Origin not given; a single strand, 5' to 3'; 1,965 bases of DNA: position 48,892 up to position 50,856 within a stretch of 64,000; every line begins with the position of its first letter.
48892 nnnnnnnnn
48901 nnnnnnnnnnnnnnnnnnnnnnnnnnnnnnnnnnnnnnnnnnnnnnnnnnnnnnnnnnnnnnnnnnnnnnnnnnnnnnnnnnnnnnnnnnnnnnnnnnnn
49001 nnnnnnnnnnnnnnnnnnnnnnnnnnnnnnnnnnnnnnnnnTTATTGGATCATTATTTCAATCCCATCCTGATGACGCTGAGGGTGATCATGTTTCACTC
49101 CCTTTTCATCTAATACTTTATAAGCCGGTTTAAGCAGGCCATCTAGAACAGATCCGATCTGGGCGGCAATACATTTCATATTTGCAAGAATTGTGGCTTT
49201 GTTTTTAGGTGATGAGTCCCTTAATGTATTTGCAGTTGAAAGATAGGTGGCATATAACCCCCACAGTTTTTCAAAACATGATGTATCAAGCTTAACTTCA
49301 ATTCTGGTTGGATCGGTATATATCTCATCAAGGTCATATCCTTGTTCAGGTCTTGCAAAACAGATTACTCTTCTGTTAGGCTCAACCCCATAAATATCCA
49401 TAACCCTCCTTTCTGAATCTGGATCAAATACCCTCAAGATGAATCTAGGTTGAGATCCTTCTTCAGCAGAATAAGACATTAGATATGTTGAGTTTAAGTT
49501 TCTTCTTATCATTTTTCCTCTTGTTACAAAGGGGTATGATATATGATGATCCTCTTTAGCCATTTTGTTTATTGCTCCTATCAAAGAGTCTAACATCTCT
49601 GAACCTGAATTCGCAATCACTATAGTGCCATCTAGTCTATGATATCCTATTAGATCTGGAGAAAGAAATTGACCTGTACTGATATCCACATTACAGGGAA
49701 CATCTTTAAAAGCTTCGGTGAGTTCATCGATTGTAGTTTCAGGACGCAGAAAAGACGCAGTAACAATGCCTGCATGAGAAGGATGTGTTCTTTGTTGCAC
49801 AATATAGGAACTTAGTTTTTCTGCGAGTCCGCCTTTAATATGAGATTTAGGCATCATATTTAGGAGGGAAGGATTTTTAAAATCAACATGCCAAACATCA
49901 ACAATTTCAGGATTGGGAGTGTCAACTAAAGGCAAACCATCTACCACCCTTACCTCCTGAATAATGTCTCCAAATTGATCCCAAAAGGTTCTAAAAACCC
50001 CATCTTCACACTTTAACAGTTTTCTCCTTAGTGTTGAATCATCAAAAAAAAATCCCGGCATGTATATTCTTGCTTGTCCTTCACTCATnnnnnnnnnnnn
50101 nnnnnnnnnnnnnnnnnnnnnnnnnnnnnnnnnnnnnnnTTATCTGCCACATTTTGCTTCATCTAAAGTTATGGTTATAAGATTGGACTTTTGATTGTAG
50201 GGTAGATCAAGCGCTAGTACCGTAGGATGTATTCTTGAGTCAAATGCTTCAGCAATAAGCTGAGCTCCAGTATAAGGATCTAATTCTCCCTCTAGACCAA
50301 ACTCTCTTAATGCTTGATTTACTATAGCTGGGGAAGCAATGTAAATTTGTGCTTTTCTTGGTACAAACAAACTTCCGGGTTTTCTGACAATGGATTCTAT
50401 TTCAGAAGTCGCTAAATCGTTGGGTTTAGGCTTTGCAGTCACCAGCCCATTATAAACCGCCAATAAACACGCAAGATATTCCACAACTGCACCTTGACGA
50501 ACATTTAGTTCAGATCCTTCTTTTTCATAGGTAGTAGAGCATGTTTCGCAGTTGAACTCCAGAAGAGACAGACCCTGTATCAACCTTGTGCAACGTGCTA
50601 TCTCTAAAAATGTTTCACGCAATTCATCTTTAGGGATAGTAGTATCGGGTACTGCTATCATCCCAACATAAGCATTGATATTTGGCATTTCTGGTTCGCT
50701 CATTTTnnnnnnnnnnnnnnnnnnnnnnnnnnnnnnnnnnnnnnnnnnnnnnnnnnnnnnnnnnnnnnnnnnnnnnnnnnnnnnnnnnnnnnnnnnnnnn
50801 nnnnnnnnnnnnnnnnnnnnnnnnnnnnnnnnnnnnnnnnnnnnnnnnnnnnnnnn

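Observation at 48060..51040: Three-gene cluster of unknown-function proteins bracketed by repeats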

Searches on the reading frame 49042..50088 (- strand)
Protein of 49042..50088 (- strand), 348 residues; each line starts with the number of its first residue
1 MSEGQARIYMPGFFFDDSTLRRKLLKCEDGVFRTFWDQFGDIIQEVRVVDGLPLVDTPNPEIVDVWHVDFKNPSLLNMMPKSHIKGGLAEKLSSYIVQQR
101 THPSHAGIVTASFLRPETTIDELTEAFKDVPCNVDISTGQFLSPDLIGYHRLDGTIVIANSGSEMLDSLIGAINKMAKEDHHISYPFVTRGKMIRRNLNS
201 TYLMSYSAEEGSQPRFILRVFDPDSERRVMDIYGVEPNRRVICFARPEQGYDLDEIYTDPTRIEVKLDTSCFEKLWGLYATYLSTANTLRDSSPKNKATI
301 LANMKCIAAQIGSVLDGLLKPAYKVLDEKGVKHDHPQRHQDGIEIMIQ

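Call 4: search_protein_families(library=pfam, proteins=[window:49042-50088:-], max_evalue=0.1)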
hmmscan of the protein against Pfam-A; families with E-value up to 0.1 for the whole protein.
window:49042-50088:- (348 aa): 0 families

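Call 5: search_protein_families(library=padloc, proteins=[window:49042-50088:-], max_evalue=1)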
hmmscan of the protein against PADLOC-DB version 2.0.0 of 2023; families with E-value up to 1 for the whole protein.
window:49042-50088:- (348 aa): 1 family
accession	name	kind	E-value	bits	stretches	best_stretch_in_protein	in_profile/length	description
PDLC02100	Cas6a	-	0.0037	15.2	1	26-85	91-143/252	-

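Call 6: search_protein_families(library=ncbifam, proteins=[window:49042-50088:-], max_evalue=1)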
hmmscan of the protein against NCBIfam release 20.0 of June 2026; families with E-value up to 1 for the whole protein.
window:49042-50088:- (348 aa): 1 family
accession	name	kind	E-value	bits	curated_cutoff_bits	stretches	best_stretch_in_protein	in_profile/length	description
NF041207.1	tRNA_bind_PBP11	equivalog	0.14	12.1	100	1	309-339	40-70/104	tRNA-binding protein Pbp11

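Call 11: find_homologous_proteins(query=window:49042-50088:-)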
Query window:49042-50088:- (348 aa): 1 proteins with E <= 0.001 among 1443 candidates.
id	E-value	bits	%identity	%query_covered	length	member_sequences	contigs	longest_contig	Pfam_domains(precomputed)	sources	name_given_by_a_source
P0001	1.2e-235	799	100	100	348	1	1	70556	-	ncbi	-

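Call 16: find_encoding_contigs(protein=P0001, flank=10000)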
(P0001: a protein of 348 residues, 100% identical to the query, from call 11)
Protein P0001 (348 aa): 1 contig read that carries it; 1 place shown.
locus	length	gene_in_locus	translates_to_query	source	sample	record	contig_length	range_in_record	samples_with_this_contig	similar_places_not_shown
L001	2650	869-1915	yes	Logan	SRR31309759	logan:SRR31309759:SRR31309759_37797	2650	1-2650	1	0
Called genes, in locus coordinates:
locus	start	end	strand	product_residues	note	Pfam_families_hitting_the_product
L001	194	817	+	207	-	-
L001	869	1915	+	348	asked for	-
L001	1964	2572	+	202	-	-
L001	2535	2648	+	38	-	?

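Call 21: find_encoding_contigs(protein=P0006, flank=3000, max_places=6)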
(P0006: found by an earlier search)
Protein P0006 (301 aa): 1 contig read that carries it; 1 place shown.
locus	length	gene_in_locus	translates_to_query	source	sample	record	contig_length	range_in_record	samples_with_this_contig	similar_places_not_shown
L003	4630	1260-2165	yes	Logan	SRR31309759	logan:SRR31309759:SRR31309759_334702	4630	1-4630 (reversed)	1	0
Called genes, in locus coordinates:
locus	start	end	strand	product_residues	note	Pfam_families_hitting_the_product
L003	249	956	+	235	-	-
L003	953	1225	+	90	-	PF14947:HTH_45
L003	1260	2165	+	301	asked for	PF00254:FKBP_C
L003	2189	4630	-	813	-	?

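Call 23: predict_structure(protein=window:49042-50088:-)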
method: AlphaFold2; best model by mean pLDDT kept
length: 348 residues; sequences in the alignment: 1
mean_pLDDT: 38.9   pTM: 0.36
mean pLDDT of the five models: 38.9, 38.1, 35.9, 35.6, 34.8
residues with pLDDT >= 90: 0; 70-90: 1; 50-70: 76; < 50: 271
segments of 3 or more residues with pLDDT < 50: 1-203, 205-215, 222-227, 235-241, 245-258, 260-262, 332-348
pLDDT, mean of each block of 10 residues (from residue 1): 22 26 30 40 39 29 39 33 35 34 30 34 39 25 28 32 34 32 23 28 42 47 47 50 47 42 51 56 51 57 53 60 58 39 26
secondary structure, 60 per line:
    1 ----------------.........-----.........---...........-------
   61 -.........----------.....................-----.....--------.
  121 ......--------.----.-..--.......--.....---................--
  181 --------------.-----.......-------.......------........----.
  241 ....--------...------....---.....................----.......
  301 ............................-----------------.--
elements in order: H17-25 H31-39 E43-53 E62-70 H81-101 E107-111 H120-126 E146-152 E155-159 H163-178 E201-207 E215-221 E228-235 E240-244 E262-265 H269-289 H294-328

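Call 24: search_protein_representatives(protein=window:49042-50088:-)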
Query: 348 residues. Proteins with E-value up to 0.001 (for the whole library): 2; up to 1e-10: 1; up to 1e-30: 1. The best 2 are listed.
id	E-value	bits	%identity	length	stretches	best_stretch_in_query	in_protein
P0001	3.7e-236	799.2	100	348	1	1-348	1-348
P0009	2.6e-05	40.1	36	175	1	37-160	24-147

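Call 27: find_encoding_contigs(protein=P0009, flank=10000)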
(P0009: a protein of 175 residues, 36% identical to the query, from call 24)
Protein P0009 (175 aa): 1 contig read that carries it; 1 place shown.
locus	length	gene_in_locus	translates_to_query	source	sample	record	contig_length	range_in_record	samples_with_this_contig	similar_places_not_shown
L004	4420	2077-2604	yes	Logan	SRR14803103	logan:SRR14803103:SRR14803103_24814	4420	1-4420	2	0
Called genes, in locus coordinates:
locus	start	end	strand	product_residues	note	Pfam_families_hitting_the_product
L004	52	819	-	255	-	-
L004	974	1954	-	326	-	PF01037:AsnC_trans_reg (faint), PF01047:MarR (faint), PF13404:HTH_AsnC-type, PF13412:HTH_24 (weak), PF13404:HTH_AsnC-type (weak), PF13412:HTH_24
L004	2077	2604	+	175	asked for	-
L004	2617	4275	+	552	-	PF00488:MutS_V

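Call 35: find_related_loci(query=A1, collection=metagenome_contigs, flank=8000)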
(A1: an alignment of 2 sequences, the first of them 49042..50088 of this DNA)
Query A1 (348 aa) in metagenome_contigs; peptide patterns used: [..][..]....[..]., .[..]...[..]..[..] (x = any residue, [..] = any of these).
46 stretches matched a pattern, but none encodes a relative of the query by tblastn (E <= 1e-3).

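Call 36: find_related_loci(query=A1, collection=viral_contigs, flank=8000)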
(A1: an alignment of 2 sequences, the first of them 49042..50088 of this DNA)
Query A1 (348 aa) in viral_contigs; peptide patterns used: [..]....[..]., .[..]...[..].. (x = any residue, [..] = any of these).
16 stretches matched a pattern, but none encodes a relative of the query by tblastn (E <= 1e-3).

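Call 39: search_protein_families(library=phrogs, proteins=[window:49042-50088:-, P0009], max_evalue=1)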
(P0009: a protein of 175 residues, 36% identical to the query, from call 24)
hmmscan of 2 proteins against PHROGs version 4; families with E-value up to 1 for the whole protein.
window:49042-50088:- (348 aa): 1 family
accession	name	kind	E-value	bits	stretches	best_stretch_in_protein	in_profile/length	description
phrog_8976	-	unknown function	0.34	11.9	1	186-230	48-92/164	-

P0009 (175 aa): 0 families

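Call 40: search_solved_structures(query=window:49042-50088:-, max_evalue=10)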
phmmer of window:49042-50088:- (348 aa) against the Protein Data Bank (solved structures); distinct sequences matched with E-value up to 10: 0.

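Call 46: search_protein_families(library=padloc, proteins=[P0009, L004:2617-4275:+], max_evalue=0.01)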
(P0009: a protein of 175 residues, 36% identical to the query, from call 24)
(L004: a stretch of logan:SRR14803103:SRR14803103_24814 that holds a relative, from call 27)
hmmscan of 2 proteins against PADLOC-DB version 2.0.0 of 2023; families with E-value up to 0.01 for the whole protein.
P0009 (175 aa): 0 families

L004:2617-4275:+ (552 aa): 0 families

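Call 54: search_dna_similar(query=window:49042-50088:-, collection=plasmids, mode=protein, max_evalue=0.1, max_rows=10)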
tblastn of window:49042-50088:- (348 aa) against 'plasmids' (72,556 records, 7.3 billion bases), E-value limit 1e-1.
No match.

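Call 55: search_dna_similar(query=window:49042-50088:-, collection=phages, mode=protein, max_evalue=0.1, max_rows=10)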
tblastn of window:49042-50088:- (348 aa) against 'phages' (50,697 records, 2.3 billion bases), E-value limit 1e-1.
No match.

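Call 78: find_encoding_contigs(protein=P0004, flank=10000, max_places=10)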
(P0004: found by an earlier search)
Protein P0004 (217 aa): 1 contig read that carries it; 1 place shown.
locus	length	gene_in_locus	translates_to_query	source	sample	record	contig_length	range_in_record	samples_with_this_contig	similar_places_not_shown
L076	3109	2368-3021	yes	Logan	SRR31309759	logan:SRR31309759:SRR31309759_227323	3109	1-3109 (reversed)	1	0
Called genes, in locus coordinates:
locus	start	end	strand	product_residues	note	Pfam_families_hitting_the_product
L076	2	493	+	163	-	?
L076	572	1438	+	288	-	PF00892:EamA, PF03151:TPT (weak), PF00892:EamA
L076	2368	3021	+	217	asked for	PF01209:Ubie_methyltran, PF13847:Methyltransf_31, PF08241:Methyltransf_11, PF08242:Methyltransf_12 (weak), PF13649:Methyltransf_25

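Call 87: search_solved_structures(query=A1, max_evalue=10)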
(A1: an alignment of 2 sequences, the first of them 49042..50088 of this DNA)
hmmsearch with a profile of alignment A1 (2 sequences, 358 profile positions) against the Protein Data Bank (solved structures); distinct sequences matched with E-value up to 10: 4.
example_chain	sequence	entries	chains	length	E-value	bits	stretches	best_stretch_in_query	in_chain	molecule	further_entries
6rbj_A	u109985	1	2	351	0.32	13.3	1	29-140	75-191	Lysine-specific demethylase 3B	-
4c8d_A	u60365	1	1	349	0.32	13.3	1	29-140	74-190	LYSINE-SPECIFIC DEMETHYLASE 3B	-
5r7x_A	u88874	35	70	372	0.36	13.1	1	29-140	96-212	Lysine-specific demethylase 3B | JMJD1B protein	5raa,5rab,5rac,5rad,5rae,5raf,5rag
3gn3_A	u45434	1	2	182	1.2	11.4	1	44-93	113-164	putative protein-disulfide isomerase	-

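Call 88: search_solved_structures(query=P0009, max_evalue=10)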
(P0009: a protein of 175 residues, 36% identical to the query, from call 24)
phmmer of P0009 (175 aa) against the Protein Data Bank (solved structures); distinct sequences matched with E-value up to 10: 0.

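Call 92: find_related_loci(query=L004:2617-4275:+, collection=viral_contigs, flank=6000)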
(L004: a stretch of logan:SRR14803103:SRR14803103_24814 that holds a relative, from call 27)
Query L004:2617-4275:+ (552 aa) in viral_contigs; peptide patterns used: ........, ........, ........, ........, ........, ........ (x = any residue, [..] = any of these).
6 stretches matched a pattern, but none encodes a relative of the query by tblastn (E <= 1e-3).

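Call 93: find_related_loci(query=P0009, collection=viral_contigs, flank=6000)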
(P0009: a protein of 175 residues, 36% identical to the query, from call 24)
Query P0009 (175 aa) in viral_contigs; peptide patterns used: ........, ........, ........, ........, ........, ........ (x = any residue, [..] = any of these).
5 stretches matched a pattern, but none encodes a relative of the query by tblastn (E <= 1e-3).

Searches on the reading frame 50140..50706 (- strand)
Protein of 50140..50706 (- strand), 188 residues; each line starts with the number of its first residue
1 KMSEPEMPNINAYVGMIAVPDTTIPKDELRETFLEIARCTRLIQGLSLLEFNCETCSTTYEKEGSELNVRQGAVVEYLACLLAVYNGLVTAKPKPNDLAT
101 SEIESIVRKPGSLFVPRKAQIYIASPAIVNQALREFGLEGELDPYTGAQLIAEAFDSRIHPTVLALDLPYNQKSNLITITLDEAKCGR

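Call 4: search_protein_families(library=pfam, proteins=[window:50140-50706:-], max_evalue=0.1)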
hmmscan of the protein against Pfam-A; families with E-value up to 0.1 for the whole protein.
window:50140-50706:- (188 aa): 0 families

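Call 5: search_protein_families(library=padloc, proteins=[window:50140-50706:-], max_evalue=1)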
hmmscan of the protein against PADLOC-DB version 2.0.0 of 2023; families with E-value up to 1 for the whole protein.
window:50140-50706:- (188 aa): 0 families

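Call 6: search_protein_families(library=ncbifam, proteins=[window:50140-50706:-], max_evalue=1)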
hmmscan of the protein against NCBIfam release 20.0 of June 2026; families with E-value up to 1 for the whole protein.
window:50140-50706:- (188 aa): 0 families

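Call 15: find_homologous_proteins(query=window:50140-50706:-)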
Query window:50140-50706:- (188 aa): 1 proteins with E <= 0.001 among 151 candidates.
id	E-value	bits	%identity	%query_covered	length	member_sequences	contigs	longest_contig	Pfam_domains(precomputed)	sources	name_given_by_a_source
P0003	1.0e-117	408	100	99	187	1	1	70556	-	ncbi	-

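Call 37: find_related_loci(query=window:50140-50703:-, collection=viral_contigs, flank=8000)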
Query window:50140-50703:- (187 aa) in viral_contigs; peptide patterns used: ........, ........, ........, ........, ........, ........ (x = any residue, [..] = any of these).
7 stretches matched a pattern, but none encodes a relative of the query by tblastn (E <= 1e-3).

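Call 39: search_protein_families(library=phrogs, proteins=[window:50140-50703:-], max_evalue=1)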
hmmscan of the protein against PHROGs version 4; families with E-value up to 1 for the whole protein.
window:50140-50703:- (187 aa): 0 families

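Call 41: search_solved_structures(query=window:50140-50703:-, max_evalue=10)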
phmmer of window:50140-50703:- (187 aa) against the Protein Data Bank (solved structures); distinct sequences matched with E-value up to 10: 1.
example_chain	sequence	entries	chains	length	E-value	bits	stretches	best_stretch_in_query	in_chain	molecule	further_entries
5v2o_A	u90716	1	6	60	0.48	13.5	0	33-46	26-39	TP2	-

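Call 56: search_dna_similar(query=window:50140-50703:-, collection=plasmids, mode=protein, max_evalue=0.1, max_rows=10)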
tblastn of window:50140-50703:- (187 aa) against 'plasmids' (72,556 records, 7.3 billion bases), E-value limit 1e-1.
No match.

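Call 57: search_dna_similar(query=window:50140-50703:-, collection=phages, mode=protein, max_evalue=0.1, max_rows=10)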
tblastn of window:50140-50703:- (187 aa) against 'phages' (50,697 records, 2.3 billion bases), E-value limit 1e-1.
No match.
